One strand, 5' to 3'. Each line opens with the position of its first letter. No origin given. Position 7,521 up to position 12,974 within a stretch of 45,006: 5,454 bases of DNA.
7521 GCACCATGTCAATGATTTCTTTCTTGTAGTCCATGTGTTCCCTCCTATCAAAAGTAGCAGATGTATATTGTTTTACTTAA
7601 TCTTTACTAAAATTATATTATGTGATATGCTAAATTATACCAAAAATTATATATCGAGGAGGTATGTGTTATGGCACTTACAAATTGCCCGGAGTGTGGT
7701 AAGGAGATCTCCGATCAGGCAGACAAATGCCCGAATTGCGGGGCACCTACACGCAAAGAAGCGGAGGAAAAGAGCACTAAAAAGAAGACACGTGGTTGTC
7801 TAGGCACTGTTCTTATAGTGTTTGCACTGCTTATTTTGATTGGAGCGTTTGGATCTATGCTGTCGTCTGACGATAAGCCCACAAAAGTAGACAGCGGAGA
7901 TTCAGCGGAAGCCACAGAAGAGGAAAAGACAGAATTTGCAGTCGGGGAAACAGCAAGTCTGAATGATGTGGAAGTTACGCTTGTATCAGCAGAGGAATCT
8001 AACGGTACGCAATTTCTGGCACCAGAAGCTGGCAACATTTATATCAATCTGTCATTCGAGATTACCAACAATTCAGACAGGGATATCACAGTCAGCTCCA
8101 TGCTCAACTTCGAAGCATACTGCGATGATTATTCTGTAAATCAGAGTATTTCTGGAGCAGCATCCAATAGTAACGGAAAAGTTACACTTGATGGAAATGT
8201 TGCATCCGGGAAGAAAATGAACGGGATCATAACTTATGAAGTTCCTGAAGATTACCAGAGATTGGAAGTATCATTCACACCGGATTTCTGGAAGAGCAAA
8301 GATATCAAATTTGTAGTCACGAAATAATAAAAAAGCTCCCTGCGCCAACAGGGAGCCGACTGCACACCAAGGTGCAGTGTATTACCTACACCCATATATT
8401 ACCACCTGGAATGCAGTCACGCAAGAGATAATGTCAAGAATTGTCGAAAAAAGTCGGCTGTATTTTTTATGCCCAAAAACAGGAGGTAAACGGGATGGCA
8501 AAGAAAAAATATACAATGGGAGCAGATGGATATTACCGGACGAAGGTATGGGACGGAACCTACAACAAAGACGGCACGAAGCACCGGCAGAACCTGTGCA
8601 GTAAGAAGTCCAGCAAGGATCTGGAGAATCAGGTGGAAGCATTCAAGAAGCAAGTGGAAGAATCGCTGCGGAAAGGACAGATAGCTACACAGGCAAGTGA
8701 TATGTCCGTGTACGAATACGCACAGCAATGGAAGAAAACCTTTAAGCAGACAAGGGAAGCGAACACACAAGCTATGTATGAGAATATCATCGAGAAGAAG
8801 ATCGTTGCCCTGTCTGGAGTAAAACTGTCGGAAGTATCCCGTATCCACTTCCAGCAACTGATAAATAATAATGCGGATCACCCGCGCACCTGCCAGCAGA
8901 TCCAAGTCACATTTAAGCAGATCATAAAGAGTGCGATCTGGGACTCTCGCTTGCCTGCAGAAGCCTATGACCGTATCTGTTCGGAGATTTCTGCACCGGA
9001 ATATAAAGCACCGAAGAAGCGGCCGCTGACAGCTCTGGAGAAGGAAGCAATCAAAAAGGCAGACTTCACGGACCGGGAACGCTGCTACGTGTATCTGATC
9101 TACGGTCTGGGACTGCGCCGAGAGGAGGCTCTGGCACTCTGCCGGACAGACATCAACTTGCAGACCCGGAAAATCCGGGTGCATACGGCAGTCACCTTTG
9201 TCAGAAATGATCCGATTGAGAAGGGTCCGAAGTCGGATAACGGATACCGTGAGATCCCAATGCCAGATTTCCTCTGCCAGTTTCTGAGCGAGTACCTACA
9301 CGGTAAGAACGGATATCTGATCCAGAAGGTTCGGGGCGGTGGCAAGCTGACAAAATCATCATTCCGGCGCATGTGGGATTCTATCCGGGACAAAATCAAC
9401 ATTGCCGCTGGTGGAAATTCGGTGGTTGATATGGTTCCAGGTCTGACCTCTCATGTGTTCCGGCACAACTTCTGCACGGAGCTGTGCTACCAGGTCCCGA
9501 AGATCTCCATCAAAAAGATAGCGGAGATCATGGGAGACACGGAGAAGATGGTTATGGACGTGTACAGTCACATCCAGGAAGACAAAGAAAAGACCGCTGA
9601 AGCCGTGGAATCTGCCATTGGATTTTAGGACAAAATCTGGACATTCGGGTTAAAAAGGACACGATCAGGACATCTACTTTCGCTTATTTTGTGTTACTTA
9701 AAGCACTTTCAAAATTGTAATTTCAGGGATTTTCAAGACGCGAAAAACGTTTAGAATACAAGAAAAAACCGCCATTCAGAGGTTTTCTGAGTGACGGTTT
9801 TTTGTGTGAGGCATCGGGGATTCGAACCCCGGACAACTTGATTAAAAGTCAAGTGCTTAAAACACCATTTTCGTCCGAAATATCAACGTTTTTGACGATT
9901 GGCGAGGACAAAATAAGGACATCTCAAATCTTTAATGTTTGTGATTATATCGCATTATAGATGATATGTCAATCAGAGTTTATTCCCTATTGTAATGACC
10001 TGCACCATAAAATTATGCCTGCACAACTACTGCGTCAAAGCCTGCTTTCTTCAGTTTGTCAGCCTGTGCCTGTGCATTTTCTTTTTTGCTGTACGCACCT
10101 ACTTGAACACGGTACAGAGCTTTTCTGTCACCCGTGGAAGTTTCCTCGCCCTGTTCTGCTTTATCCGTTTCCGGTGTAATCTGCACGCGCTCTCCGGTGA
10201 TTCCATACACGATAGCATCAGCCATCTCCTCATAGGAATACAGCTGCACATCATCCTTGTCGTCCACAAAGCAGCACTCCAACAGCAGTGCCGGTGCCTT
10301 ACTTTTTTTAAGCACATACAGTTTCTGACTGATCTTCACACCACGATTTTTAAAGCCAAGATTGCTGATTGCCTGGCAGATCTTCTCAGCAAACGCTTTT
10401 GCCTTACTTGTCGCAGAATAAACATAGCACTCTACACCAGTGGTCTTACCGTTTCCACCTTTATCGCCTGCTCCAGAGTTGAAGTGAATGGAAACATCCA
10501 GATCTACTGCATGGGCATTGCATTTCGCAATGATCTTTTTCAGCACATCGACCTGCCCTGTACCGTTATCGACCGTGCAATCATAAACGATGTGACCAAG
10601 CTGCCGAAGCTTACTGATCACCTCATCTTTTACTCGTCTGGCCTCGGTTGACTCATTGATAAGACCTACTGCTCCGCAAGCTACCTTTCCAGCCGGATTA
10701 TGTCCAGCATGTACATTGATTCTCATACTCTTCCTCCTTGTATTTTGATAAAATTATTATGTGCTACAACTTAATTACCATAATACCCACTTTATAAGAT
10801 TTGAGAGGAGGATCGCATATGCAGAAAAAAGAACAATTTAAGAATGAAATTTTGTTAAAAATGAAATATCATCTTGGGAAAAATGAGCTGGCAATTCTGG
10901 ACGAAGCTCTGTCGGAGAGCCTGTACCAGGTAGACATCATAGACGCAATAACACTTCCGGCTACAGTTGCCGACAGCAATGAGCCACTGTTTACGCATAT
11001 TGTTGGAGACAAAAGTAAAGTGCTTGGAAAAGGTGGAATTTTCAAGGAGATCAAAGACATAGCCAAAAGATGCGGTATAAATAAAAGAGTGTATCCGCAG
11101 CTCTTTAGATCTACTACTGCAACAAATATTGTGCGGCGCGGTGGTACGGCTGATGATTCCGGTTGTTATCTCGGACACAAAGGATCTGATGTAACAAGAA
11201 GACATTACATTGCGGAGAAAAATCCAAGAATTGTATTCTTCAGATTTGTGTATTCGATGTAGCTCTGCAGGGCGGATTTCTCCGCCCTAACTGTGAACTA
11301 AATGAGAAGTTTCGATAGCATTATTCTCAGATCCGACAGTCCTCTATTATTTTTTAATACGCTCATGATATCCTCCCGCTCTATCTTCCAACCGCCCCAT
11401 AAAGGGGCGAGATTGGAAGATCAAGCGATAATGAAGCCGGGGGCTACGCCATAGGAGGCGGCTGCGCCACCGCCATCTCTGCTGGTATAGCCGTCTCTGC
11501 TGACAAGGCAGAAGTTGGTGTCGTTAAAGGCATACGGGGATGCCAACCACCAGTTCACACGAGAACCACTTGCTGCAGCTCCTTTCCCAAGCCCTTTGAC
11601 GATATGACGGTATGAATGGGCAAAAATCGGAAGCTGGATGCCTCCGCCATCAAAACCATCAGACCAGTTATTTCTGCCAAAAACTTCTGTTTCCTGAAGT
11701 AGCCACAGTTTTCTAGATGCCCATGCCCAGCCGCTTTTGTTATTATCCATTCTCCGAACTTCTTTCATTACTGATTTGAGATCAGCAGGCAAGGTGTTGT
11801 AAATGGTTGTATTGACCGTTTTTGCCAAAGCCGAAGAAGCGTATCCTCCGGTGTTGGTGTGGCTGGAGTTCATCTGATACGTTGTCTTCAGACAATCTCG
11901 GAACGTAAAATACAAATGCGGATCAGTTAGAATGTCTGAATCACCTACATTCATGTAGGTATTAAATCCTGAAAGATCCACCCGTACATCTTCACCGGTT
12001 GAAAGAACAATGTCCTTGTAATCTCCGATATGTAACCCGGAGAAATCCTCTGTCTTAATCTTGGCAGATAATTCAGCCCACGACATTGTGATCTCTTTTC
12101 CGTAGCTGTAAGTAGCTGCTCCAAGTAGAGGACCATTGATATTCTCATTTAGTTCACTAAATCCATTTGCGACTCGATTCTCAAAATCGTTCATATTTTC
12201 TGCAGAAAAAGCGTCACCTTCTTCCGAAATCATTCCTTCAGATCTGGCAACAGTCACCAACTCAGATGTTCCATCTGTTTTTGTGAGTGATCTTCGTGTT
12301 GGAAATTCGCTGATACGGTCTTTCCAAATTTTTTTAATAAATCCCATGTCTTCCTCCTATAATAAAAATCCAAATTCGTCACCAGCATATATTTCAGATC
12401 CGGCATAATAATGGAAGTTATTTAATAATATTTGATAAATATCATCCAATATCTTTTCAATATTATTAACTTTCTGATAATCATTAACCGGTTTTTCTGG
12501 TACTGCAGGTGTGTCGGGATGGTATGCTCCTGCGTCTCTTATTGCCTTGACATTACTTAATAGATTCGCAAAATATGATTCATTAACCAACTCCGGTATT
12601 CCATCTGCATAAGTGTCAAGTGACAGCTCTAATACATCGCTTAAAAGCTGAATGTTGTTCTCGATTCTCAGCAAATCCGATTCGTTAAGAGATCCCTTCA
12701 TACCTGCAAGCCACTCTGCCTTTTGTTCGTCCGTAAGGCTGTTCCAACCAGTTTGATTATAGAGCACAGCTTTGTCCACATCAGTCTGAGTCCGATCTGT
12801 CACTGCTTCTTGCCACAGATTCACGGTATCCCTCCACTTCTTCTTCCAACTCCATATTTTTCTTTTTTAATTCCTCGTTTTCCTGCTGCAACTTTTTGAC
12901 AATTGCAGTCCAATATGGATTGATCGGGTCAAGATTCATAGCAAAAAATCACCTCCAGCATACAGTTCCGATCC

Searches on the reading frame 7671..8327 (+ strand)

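Call 37: search_protein_families(library=phrogs, max_evalue=0.00001, proteins=[window:7671-8327:+])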
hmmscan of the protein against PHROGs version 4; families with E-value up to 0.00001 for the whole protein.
window:7671-8327:+ (218 aa): 6 families
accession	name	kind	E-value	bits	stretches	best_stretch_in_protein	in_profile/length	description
phrog_806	-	unknown function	9e-29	101.8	1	43-217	5-186/187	-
phrog_6586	-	unknown function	1.8e-12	48.3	1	1-68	1-81/129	-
phrog_14275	-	unknown function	4.2e-12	47.1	1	1-153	1-133/178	-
phrog_38187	-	unknown function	1.4e-07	32.7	1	1-70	1-59/144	-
phrog_10292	-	unknown function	1.6e-07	32.4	1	1-52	1-44/136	-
phrog_3727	-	unknown function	4.4e-07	30.9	1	36-207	39-185/209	-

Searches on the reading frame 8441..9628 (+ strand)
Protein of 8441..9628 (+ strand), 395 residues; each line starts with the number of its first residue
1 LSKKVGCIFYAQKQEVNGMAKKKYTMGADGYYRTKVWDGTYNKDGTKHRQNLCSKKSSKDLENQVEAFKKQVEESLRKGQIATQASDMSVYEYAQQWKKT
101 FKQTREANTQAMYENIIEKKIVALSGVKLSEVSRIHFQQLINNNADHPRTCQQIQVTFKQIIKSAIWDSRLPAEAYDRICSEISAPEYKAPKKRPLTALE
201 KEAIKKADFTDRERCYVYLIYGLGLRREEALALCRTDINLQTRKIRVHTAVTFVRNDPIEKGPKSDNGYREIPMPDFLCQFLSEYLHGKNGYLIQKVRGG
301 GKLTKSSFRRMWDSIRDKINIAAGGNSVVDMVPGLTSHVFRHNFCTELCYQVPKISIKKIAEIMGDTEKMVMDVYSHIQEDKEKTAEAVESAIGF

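Call 37: search_protein_families(library=phrogs, max_evalue=0.00001, proteins=[window:8441-9628:+])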
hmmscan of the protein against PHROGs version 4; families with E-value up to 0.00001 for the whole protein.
window:8441-9628:+ (395 aa): 3 families
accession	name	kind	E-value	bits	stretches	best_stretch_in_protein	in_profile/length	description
phrog_1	-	integration and excision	2.8e-49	169.9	1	6-388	72-446/611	integrase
phrog_216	-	integration and excision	1.4e-21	77.9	1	193-386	53-232/301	integrase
phrog_7685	-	integration and excision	1e-09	39.3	1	264-386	123-231/240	integrase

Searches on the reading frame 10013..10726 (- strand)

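Call 37: search_protein_families(library=phrogs, max_evalue=0.00001, proteins=[window:10013-10726:-])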
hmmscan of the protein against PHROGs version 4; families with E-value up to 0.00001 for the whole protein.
window:10013-10726:- (237 aa): 6 families
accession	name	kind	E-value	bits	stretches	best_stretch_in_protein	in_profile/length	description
phrog_435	-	lysis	1.8e-69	236.2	1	1-230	113-336/556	endolysin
phrog_12727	-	lysis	1.1e-22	81.9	1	2-190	163-352/393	endolysin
phrog_2742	-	lysis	2.6e-21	77.4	1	4-224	5-230/318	endolysin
phrog_15001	-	lysis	7.9e-09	36.1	1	84-236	103-249/367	endolysin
phrog_20388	-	lysis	7.3e-08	32.9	1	203-235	415-447/527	endolysin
phrog_13214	-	unknown function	1.4e-07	32.3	1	126-160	18-53/55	-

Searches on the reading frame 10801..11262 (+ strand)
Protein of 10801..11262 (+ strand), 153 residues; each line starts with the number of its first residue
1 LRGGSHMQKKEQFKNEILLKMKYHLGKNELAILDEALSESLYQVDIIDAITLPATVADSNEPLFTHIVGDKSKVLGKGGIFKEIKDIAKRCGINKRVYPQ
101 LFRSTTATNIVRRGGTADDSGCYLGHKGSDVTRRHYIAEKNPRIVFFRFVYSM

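Call 82: search_protein_families(library=pfam, max_evalue=0.001, proteins=[window:10801-11262:+])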
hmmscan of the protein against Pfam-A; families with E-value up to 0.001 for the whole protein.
window:10801-11262:+ (153 aa): 1 family
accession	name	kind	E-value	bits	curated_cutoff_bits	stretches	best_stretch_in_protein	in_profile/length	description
PF00589.27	Phage_integrase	-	2.8e-05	24.4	27.1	1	56-139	89-168/172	Phage integrase family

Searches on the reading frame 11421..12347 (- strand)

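Call 37: search_protein_families(library=phrogs, max_evalue=0.00001, proteins=[window:11421-12347:-])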
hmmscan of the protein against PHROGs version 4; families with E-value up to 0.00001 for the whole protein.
window:11421-12347:- (308 aa): 3 families
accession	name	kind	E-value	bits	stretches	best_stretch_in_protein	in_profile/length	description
phrog_37900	-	unknown function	2.2e-13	50.5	1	156-306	466-632/633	-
phrog_10993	-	head and packaging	4.4e-07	30.1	1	162-307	87-240/556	Hoc-like head decoration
phrog_21980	-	unknown function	1.1e-06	29.5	1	118-195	74-148/241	-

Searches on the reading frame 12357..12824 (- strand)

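Call 37: search_protein_families(library=phrogs, max_evalue=0.00001, proteins=[window:12357-12824:-])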
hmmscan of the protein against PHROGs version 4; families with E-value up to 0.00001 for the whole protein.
window:12357-12824:- (155 aa): 1 family
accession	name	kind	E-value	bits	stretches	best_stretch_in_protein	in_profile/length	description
phrog_18725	-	unknown function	7.1e-13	50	1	32-150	3-130/132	-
